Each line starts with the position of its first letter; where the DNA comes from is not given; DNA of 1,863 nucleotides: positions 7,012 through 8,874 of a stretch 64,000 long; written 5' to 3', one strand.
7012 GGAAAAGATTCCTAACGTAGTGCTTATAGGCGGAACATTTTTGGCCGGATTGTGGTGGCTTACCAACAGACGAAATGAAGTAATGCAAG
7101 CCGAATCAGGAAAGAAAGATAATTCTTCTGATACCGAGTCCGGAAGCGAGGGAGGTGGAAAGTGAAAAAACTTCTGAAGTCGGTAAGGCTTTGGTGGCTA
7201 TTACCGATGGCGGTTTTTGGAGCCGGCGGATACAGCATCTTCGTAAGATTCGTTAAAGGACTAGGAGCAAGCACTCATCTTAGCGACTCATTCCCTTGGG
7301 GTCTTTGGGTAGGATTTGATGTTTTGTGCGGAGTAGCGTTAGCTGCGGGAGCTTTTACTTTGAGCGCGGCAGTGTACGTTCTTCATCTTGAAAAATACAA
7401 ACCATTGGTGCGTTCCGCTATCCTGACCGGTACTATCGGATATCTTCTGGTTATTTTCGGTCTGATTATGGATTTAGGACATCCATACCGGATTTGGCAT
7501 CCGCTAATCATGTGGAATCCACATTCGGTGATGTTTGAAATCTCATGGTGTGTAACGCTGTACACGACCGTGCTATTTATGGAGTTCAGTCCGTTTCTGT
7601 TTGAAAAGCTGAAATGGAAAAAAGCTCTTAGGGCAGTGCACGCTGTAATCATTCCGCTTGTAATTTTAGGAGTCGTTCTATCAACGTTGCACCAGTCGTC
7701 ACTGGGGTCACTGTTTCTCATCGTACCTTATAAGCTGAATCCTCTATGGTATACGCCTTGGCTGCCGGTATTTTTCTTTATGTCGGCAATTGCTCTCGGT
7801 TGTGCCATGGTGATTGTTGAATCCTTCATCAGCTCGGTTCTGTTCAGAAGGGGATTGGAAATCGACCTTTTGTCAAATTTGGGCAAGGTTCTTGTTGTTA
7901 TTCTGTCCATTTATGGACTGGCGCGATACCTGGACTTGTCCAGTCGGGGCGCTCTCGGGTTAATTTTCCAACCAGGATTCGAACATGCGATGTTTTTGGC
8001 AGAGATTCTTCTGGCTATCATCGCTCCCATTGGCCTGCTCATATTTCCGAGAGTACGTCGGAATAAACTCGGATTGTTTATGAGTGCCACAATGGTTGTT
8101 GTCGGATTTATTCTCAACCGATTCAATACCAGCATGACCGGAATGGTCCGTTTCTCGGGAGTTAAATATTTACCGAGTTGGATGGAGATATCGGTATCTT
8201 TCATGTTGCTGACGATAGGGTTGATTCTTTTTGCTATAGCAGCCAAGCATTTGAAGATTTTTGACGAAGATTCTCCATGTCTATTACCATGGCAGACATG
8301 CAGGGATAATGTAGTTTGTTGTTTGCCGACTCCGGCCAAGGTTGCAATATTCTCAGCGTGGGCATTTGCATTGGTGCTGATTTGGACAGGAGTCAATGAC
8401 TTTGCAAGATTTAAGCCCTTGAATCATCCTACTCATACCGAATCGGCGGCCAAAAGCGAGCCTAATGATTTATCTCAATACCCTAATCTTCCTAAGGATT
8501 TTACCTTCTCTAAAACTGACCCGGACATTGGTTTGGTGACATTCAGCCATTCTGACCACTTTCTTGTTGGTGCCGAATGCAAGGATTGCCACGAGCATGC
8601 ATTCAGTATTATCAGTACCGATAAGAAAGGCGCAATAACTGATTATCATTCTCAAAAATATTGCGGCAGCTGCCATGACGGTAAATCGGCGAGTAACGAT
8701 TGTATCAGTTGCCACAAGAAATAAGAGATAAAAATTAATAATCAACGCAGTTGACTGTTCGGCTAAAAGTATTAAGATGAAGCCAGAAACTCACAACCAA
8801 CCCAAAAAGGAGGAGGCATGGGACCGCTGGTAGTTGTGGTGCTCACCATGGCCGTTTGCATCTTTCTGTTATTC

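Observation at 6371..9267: Membrane electron-transfer module: 4x[4Fe-4S] subunit + NrfD-like subunit fused to a tri-CxxCH domain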

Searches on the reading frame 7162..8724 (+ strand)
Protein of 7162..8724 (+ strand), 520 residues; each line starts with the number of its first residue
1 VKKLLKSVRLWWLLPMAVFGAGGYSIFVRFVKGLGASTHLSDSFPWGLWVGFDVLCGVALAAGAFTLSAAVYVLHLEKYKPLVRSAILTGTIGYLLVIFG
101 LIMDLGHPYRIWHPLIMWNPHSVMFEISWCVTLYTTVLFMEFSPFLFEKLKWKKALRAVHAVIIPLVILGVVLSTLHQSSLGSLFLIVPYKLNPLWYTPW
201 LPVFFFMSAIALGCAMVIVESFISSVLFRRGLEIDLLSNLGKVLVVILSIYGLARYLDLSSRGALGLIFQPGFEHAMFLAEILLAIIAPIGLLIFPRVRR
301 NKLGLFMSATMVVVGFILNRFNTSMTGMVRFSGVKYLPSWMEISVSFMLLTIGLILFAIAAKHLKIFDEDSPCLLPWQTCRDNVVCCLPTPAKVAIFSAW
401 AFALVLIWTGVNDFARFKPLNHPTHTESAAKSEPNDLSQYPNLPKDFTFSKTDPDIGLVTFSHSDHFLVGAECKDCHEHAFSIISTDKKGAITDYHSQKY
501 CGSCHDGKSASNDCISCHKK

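Call 3: search_protein_families(library=pfam, proteins=[window:7162-8724:+], max_evalue=0.1)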
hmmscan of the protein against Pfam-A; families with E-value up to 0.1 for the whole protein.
window:7162-8724:+ (520 aa): 3 families
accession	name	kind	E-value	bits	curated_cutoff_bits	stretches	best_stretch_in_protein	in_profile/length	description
PF03916.19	NrfD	-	2.2e-21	77.3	25.8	1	39-329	4-310/313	Polysulphide reductase, NrfD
PF14522.11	Cytochrome_C7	-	2.6e-09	37.2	24.8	1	459-519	1-67/67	Cytochrome c7 and related cytochrome c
PF02085.21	Cytochrom_CIII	-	0.091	13.5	22.9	0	456-520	18-84/101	Class III cytochrome C family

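Call 4: search_protein_families(library=ncbifam, proteins=[window:7162-8724:+], max_evalue=0.1)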
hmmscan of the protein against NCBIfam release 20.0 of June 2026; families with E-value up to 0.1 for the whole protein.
window:7162-8724:+ (520 aa): 9 families
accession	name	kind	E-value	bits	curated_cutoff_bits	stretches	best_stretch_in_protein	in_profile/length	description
NF045714.1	sulf_resp_HmcC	equivalog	2.4e-88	297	550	1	24-369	17-370/376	sulfate respiration complex protein HmcC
NF008133.1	PRK10881.1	equivalog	9e-85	285.4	450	1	13-366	19-373/377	Ni/Fe-hydrogenase cytochrome b subunit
NF041784.1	mnquin_red_QrcD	equivalog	7e-44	150.7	570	1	9-370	19-404/408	menaquinone reductase integral membrane subunit QrcD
TIGR04257.1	nanowire_3heme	domain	4.4e-12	46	40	1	455-519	9-75/75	c(7)-type cytochrome triheme domain-containing protein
NF045798.1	DsrP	equivalog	1.6e-08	34.4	350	1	10-362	14-338/346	sulfate reduction electron transfer complex DsrMKJOP subunit DsrP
NF043011.1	CytC7_Geobact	equivalog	0.00014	22.2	120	1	456-519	30-89/89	cytochrome c7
NF041781.1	mnquin_red_QrcA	equivalog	0.00014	21.5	180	1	445-519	94-174/174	menaquinone reductase multiheme cytochrome c subunit QrcA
NF011568.0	PRK14992.1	equivalog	0.00058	19.3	314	1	60-248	32-213/341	tetrathionate reductase subunit TtrC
TIGR03148.1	cyt_nit_nrfD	equivalog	0.015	14.6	347.6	1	58-321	21-305/316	cytochrome c nitrite reductase subunit NrfD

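Call 6: find_homologous_proteins(query=window:7162-8724:+)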
Query window:7162-8724:+ (520 aa): 7776 proteins with E <= 0.001 among 8000 candidates; the best 120 are listed.
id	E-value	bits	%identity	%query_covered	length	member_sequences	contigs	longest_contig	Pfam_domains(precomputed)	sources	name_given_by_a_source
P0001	0.0e+0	1156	100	97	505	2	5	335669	PF03916.20,PF14522.12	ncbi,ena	-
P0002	1.5e-251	854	71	100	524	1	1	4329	PF03916.20,PF14522.12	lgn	-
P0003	6.0e-249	845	71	100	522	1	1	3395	PF03916.20,PF14522.12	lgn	-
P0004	7.0e-223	759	66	100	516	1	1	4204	PF03916.20,PF14522.12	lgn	-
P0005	3.6e-217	740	63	99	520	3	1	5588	PF03916.20,PF14522.12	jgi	-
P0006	6.2e-206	703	61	100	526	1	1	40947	PF03916.20,PF14522.12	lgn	-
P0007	3.2e-203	694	60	99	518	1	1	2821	PF03916.20,PF14522.12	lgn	-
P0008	1.3e-202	692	60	99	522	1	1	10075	PF03916.20,PF14522.12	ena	-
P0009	3.7e-200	684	60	99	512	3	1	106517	PF03916.20,PF14522.12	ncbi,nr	ncbi:MAG: Ni/Fe-hydrogenase cytochrome b subunit [Candidatus Yanofskybacteria bacterium]|nr:Ni/Fe-hy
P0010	1.6e-190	652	63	89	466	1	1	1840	PF03916.20,PF14522.12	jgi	jgi:c(7)-type cytochrome triheme protein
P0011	1.1e-178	613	67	78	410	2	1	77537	PF03916.20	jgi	jgi:Ni/Fe-hydrogenase subunit HybB-like protein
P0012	1.7e-163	563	50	100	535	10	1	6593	PF03916.20,PF14522.12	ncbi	-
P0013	2.4e-163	563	51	100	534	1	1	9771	PF03916.20,PF14522.12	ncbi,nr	ncbi:MAG: Ni/Fe-hydrogenase cytochrome b subunit [Acidobacteria bacterium]|nr:Ni/Fe-hydrogenase cyto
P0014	2.9e-163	562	51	98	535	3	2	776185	PF03916.20,PF14522.12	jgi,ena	jgi:c(7)-type cytochrome triheme protein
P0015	3.0e-163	562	51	99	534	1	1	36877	PF03916.20,PF14522.12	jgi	jgi:c(7)-type cytochrome triheme protein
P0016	6.5e-163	561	52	98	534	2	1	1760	PF03916.20,PF14522.12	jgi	-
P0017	6.2e-162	558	50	99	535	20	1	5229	PF03916.20,PF14522.12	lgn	-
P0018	2.7e-161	556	51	96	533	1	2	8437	PF03916.20,PF14522.12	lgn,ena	-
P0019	2.9e-161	556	50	99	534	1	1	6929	PF03916.20,PF14522.12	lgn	-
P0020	3.4e-161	556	50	100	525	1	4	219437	PF03916.20,PF14522.12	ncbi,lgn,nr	ncbi:putative Ni/Fe-hydrogenase 2 b-type cytochrome subunit [bacterium HR10]|nr:putative Ni/Fe-hydro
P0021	4.5e-161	555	50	98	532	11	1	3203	PF03916.20,PF14522.12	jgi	-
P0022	5.3e-161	555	50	100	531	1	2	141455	PF03916.20,PF14522.12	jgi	jgi:c(7)-type cytochrome triheme protein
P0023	1.8e-160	553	49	99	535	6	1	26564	PF03916.20,PF14522.12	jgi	jgi:c(7)-type cytochrome triheme protein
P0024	2.1e-160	553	50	99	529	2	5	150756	PF03916.20,PF14522.12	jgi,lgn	jgi:c(7)-type cytochrome triheme protein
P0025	2.6e-160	553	49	100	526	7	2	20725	PF03916.20,PF14522.12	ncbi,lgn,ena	-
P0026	2.6e-160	553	50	99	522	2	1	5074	PF03916.20,PF14522.12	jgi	jgi:c(7)-type cytochrome triheme protein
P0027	3.5e-160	552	49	100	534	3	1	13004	PF03916.20,PF14522.12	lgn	-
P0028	4.3e-160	552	50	100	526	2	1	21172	PF03916.20,PF14522.12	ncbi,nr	ncbi:putative Ni/Fe-hydrogenase 2 b-type cytochrome subunit [bacterium HR08]|nr:putative Ni/Fe-hydro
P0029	4.8e-160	552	51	100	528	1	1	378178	PF03916.20,PF14522.12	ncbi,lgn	-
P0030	8.4e-160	551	51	99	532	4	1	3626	PF03916.20,PF14522.12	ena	-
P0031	1.0e-159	551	52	98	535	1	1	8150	PF03916.20,PF14522.12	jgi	jgi:c(7)-type cytochrome triheme protein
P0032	1.1e-159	550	50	100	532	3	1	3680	PF03916.20,PF14522.12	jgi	jgi:c(7)-type cytochrome triheme protein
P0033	1.3e-159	550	50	99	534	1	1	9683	PF03916.20,PF14522.12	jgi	jgi:c(7)-type cytochrome triheme protein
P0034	5.0e-159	548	50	98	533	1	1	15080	PF03916.20,PF14522.12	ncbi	-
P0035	7.0e-159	548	51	97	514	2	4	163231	PF03916.20,PF14522.12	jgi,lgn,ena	-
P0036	8.3e-159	548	50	98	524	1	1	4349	PF03916.20,PF14522.12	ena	-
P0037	1.1e-158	547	50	97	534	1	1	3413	PF03916.20,PF14522.12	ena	-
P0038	1.6e-158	547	50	98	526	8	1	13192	PF03916.20,PF14522.12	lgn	-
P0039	1.6e-158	547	50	98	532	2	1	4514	PF03916.20,PF14522.12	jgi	-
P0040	2.2e-158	546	51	95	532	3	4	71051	PF03916.20,PF14522.12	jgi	jgi:c(7)-type cytochrome triheme protein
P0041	3.6e-158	546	50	99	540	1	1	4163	PF03916.20,PF14522.12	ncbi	-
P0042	3.9e-158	545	49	100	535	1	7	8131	PF03916.20,PF14522.12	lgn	-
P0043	4.1e-158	545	50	100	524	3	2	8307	PF03916.20,PF14522.12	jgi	jgi:c(7)-type cytochrome triheme protein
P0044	4.2e-158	545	49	100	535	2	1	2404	PF03916.20,PF14522.12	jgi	jgi:c(7)-type cytochrome triheme protein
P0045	4.4e-158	545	52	97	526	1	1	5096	PF03916.20,PF14522.12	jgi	jgi:c(7)-type cytochrome triheme protein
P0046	7.4e-158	544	50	99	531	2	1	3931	PF03916.20,PF14522.12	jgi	jgi:c(7)-type cytochrome triheme protein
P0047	2.4e-157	543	50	99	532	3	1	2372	PF03916.20,PF14522.12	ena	-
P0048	2.5e-157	543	51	96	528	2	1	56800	PF03916.20,PF14522.12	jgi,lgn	-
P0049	2.6e-157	543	50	99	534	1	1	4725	PF03916.20,PF14522.12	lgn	-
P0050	3.8e-157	542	49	98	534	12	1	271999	PF03916.20,PF14522.12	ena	-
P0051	4.3e-157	542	49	100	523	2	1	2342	PF03916.20,PF14522.12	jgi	jgi:c(7)-type cytochrome triheme protein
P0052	6.5e-157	541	49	99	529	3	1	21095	PF03916.20,PF14522.12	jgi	jgi:c(7)-type cytochrome triheme protein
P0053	6.6e-157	541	50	97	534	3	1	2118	PF03916.20,PF14522.12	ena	-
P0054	9.8e-157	541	51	98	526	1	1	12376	PF03916.20,PF14522.12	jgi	jgi:c(7)-type cytochrome triheme protein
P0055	1.1e-156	541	49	100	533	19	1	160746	PF03916.20,PF14522.12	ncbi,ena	-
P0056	1.5e-156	540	49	98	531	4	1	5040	PF03916.20,PF14522.12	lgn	-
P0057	1.5e-156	540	48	96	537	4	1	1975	PF03916.20,PF14522.12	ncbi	-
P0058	2.6e-156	539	48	99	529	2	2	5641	PF03916.20,PF14522.12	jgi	-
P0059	2.7e-156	539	49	99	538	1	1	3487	PF03916.20,PF14522.12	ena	-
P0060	2.8e-156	539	51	95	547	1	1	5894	PF03916.20,PF14522.12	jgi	jgi:c(7)-type cytochrome triheme protein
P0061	3.1e-156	539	49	99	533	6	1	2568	PF03916.20,PF14522.12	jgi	jgi:c(7)-type cytochrome triheme protein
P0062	3.9e-156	539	48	100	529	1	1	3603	PF03916.20,PF14522.12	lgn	-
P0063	4.4e-156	539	49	99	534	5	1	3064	PF03916.20,PF14522.12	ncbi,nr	ncbi:MAG TPA: Ni/Fe-hydrogenase cytochrome b subunit [Terriglobia bacterium]|nr:Ni/Fe-hydrogenase cy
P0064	4.6e-156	539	48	99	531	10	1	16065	PF03916.20,PF14522.12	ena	-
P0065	8.3e-156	538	49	99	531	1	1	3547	PF03916.20,PF14522.12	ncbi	-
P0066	9.5e-156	538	51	95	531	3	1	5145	PF03916.20,PF14522.12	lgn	-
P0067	1.5e-155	537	49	99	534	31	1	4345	PF03916.20,PF14522.12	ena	-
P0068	1.7e-155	537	49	99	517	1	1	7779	PF03916.20,PF14522.12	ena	-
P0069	4.4e-155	535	49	98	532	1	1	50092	PF03916.20,PF14522.12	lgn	-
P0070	4.7e-155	535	47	99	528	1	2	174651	PF03916.20,PF14522.12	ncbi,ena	-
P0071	7.8e-155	535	50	98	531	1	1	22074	PF03916.20,PF14522.12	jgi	jgi:c(7)-type cytochrome triheme protein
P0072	7.8e-155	535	48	96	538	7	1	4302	PF03916.20,PF14522.12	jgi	jgi:c(7)-type cytochrome triheme protein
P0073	7.9e-155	535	49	98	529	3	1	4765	PF03916.20,PF14522.12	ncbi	-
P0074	9.9e-155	534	49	97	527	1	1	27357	PF03916.20,PF14522.12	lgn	-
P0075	1.0e-154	534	49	100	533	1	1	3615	PF03916.20,PF14522.12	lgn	-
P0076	1.0e-154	534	48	99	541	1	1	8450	PF03916.20,PF14522.12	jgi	jgi:c(7)-type cytochrome triheme protein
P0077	1.1e-154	534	48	100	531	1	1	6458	PF03916.20,PF14522.12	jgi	jgi:c(7)-type cytochrome triheme protein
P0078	1.3e-154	534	49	99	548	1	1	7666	PF03916.20,PF14522.12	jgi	jgi:c(7)-type cytochrome triheme protein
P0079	1.7e-154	533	50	98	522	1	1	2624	PF03916.20,PF14522.12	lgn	-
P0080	2.5e-154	533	50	99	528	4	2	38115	PF03916.20,PF14522.12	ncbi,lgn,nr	ncbi:MAG: Ni/Fe-hydrogenase cytochrome b subunit [Acidobacteriota bacterium]|nr:Ni/Fe-hydrogenase cy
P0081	4.1e-154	532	49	98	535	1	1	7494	PF03916.20,PF14522.12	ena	-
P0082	4.8e-154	532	48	100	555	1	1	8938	PF03916.20,PF14522.12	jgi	jgi:c(7)-type cytochrome triheme protein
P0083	4.9e-154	532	49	100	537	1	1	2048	PF03916.20,PF14522.12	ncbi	-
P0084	5.5e-154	532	51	98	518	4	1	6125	PF03916.20,PF14522.12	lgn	-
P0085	6.3e-154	532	48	99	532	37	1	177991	PF03916.20,PF14522.12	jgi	-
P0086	6.7e-154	531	50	98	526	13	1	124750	PF03916.20,PF14522.12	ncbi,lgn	-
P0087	1.0e-153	531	49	99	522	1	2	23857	PF03916.20,PF14522.12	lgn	-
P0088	1.1e-153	531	49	99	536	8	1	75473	PF03916.20,PF14522.12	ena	-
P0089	1.2e-153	531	48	99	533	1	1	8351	PF03916.20,PF14522.12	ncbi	-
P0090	1.6e-153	530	48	98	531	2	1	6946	PF03916.20,PF14522.12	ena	-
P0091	1.9e-153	530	48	99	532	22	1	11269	PF03916.20,PF14522.12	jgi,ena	-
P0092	2.2e-153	530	50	96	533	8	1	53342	PF03916.20,PF14522.12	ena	-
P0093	2.6e-153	530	48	100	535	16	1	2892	PF03916.20,PF14522.12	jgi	jgi:c(7)-type cytochrome triheme protein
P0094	3.3e-153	529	49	98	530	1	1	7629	PF03916.20,PF14522.12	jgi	jgi:c(7)-type cytochrome triheme protein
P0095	3.6e-153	529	48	95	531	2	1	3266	PF03916.20,PF14522.12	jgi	jgi:c(7)-type cytochrome triheme protein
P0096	3.8e-153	529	47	98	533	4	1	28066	PF03916.20,PF14522.12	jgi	jgi:c(7)-type cytochrome triheme protein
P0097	4.6e-153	529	48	97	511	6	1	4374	PF03916.20,PF14522.12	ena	-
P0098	4.7e-153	529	48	99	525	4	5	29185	PF03916.20,PF14522.12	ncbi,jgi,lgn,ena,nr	ncbi:MAG TPA: Ni/Fe-hydrogenase cytochrome b subunit [Acidobacteriota bacterium]|nr:Ni/Fe-hydrogenas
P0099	6.8e-153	528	49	100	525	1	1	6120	PF03916.20,PF14522.12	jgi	jgi:c(7)-type cytochrome triheme protein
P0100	7.8e-153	528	49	96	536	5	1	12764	PF03916.20,PF14522.12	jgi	-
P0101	8.4e-153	528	49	98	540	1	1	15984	PF03916.20,PF14522.12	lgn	-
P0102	8.4e-153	528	48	100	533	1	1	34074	PF03916.20,PF14522.12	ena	-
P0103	8.5e-153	528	47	99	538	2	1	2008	PF03916.20,PF14522.12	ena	-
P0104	9.1e-153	528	46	100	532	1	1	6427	PF03916.20,PF14522.12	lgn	-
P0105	1.0e-152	528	47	99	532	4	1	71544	PF03916.20,PF14522.12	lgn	-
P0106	1.1e-152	527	48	98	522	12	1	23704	PF03916.20,PF14522.12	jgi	jgi:c(7)-type cytochrome triheme protein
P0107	1.5e-152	527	49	98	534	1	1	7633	PF03916.20,PF14522.12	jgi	jgi:c(7)-type cytochrome triheme protein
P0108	2.4e-152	526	47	100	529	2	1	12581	PF03916.20,PF14522.12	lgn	-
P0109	2.9e-152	526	47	98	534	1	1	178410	PF03916.20,PF14522.12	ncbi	ncbi:MAG: Ni/Fe-hydrogenase cytochrome b subunit [Terriglobia bacterium]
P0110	3.0e-152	526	49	99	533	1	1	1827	PF03916.20,PF14522.12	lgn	-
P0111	4.0e-152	526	48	98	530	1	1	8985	PF03916.20,PF14522.12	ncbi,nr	ncbi:MAG TPA: Ni/Fe-hydrogenase cytochrome b subunit [Blastocatellia bacterium]|nr:Ni/Fe-hydrogenase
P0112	4.0e-152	526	49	99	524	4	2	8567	PF03916.20,PF14522.12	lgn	-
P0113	4.2e-152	526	49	98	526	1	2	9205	PF03916.20,PF14522.12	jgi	jgi:c(7)-type cytochrome triheme protein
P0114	4.6e-152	525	48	96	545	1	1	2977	PF03916.20,PF14522.12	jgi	jgi:c(7)-type cytochrome triheme protein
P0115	4.7e-152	525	48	98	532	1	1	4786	PF03916.20,PF14522.12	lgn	-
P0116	4.8e-152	525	48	98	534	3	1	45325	PF03916.20,PF14522.12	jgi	jgi:c(7)-type cytochrome triheme protein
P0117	6.9e-152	525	47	100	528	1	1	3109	PF03916.20,PF14522.12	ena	-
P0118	1.2e-151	524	47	99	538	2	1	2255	PF03916.20,PF14522.12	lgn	-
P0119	1.3e-151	524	48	99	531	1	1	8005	PF03916.20,PF14522.12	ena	-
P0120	1.5e-151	524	48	98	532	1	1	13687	PF03916.20,PF14522.12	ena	-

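Call 7: find_encoding_contigs(protein=window:7162-8724:+, flank=10000)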
Protein window:7162-8724:+ (520 aa): 6 contigs read that carry it; 3 places shown.
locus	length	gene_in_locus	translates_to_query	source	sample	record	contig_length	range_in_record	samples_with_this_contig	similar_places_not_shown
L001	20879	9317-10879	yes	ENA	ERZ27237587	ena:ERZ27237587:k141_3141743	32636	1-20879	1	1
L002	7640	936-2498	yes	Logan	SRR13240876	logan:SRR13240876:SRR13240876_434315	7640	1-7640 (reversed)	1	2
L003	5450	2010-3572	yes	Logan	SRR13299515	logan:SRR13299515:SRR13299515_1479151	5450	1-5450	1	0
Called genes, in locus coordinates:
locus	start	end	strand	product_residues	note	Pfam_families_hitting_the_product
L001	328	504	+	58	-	-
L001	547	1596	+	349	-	-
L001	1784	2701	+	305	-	PF03462:PCRF, PF00472:RF-1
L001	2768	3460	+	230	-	PF00005:ABC_tran, PF13304:AAA_21 (faint)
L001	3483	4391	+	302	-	PF18075:FtsX_ECD, PF02687:FtsX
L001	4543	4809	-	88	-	-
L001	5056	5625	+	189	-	-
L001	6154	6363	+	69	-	PF00313:CSD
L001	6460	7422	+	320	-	PF01018:GTP1_OBG, PF03193:RsgA_GTPase (faint), PF01926:MMR_HSR1, PF02421:FeoB_N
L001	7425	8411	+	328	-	PF02618:YceG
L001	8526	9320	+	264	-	PF00037:Fer4 (faint), PF12837:Fer4_6 (faint), PF13237:Fer4_10 (faint), PF12838:Fer4_7 (faint), PF13247:Fer4_11, PF12797:Fer4_2 (weak), PF13187:Fer4_9 (weak)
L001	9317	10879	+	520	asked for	PF03916:NrfD, PF14522:Cytochrome_C7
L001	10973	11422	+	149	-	-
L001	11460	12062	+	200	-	PF06821:Ser_hydrolase, PF12146:Hydrolase_4 (weak), PF00561:Abhydrolase_1 (weak)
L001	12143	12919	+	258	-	PF00300:His_Phos_1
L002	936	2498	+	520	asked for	PF03916:NrfD, PF14522:Cytochrome_C7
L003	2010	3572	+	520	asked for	PF03916:NrfD, PF14522:Cytochrome_C7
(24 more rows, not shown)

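Call 9: find_encoding_contigs(protein=P0009, flank=10000, max_places=2)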
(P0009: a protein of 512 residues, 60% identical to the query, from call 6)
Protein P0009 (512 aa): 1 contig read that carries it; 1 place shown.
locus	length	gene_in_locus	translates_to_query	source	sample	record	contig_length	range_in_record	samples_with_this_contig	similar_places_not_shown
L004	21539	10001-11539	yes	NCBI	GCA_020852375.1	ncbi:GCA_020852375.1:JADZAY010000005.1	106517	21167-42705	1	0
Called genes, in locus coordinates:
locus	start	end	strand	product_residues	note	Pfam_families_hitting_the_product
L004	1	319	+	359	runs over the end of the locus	-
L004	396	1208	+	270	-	-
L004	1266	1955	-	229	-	PF00293:NUDIX (weak), PF19368:WHD_AraR, PF21906:WHD_NrtR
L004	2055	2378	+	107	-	-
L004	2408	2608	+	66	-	-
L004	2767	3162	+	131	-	-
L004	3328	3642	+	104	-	-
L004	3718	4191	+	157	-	PF03073:TspO_MBR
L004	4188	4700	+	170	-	-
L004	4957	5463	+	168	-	PF00583:Acetyltransf_1, PF13508:Acetyltransf_7, PF13673:Acetyltransf_10 (weak), PF08445:FR47 (weak)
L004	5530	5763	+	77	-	-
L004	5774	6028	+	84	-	-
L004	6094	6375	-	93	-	-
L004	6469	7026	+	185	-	-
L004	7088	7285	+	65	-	-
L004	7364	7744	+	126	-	-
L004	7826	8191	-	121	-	-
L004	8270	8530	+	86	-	-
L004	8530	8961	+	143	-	-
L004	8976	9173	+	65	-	-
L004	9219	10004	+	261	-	PF12838:Fer4_7 (faint), PF13237:Fer4_10 (weak), PF13247:Fer4_11, PF00037:Fer4 (weak), PF12797:Fer4_2 (weak), PF13187:Fer4_9 (weak)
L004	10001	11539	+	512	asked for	PF03916:NrfD, PF14522:Cytochrome_C7 (weak)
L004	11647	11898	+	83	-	-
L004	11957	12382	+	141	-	PF00692:dUTPase, PF22769:DCD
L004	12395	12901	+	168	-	-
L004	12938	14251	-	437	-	-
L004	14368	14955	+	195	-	-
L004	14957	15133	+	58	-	-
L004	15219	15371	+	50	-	-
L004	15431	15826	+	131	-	PF01641:SelR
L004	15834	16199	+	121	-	-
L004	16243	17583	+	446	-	PF00403:HMA (weak), PF13386:DsbD_2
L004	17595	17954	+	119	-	PF13473:Cupredoxin_1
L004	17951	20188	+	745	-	PF00403:HMA, PF00122:E1-E2_ATPase, PF00702:Hydrolase, PF08282:Hydrolase_3 (weak)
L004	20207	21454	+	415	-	PF07992:Pyr_redox_2, PF00070:Pyr_redox, PF22366:NDH2_C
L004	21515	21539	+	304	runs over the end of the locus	PF01073:3Beta_HSD, PF01370:Epimerase, PF02719:Polysacc_synt_2, PF04321:RmlD_sub_bind, PF05368:NmrA, PF07993:NAD_binding_4 (faint), PF13460:NAD_binding_10, PF16363:GDP_Man_Dehyd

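Call 10: find_encoding_contigs(protein=P0006, flank=10000, max_places=2)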
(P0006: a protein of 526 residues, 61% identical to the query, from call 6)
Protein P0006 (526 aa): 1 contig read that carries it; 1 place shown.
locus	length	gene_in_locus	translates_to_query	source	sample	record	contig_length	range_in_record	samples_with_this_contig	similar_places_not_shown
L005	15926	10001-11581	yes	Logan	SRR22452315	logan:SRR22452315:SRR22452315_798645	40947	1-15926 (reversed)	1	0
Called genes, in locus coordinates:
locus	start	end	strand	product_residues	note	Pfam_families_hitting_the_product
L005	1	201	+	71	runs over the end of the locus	-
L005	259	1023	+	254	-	-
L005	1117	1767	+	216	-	-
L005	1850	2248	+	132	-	PF07883:Cupin_2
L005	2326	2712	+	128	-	-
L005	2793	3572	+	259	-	PF04140:ICMT (faint), PF06966:DUF1295, PF02544:Steroid_dh (weak)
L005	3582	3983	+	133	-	PF03073:TspO_MBR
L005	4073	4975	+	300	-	PF03851:UvdE, PF01261:AP_endonuc_2 (weak)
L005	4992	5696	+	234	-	PF08713:DNA_alkylation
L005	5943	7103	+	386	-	PF05496:RuvB_N, PF00004:AAA, PF07728:AAA_5, PF16193:AAA_assoc_2, PF12002:MgsA_C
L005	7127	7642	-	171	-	-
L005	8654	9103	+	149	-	-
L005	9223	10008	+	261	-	PF13247:Fer4_11, PF12838:Fer4_7 (weak), PF00037:Fer4 (weak), PF12797:Fer4_2 (weak), PF13237:Fer4_10 (weak), PF13187:Fer4_9 (weak)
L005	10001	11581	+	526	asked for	PF03916:NrfD, PF14522:Cytochrome_C7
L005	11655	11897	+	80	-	-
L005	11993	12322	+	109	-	-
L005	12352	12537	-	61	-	-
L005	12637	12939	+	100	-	PF01741:MscL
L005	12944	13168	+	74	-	-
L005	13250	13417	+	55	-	-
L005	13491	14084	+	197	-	-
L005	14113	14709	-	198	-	-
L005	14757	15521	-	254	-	PF00950:ABC-3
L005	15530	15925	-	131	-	?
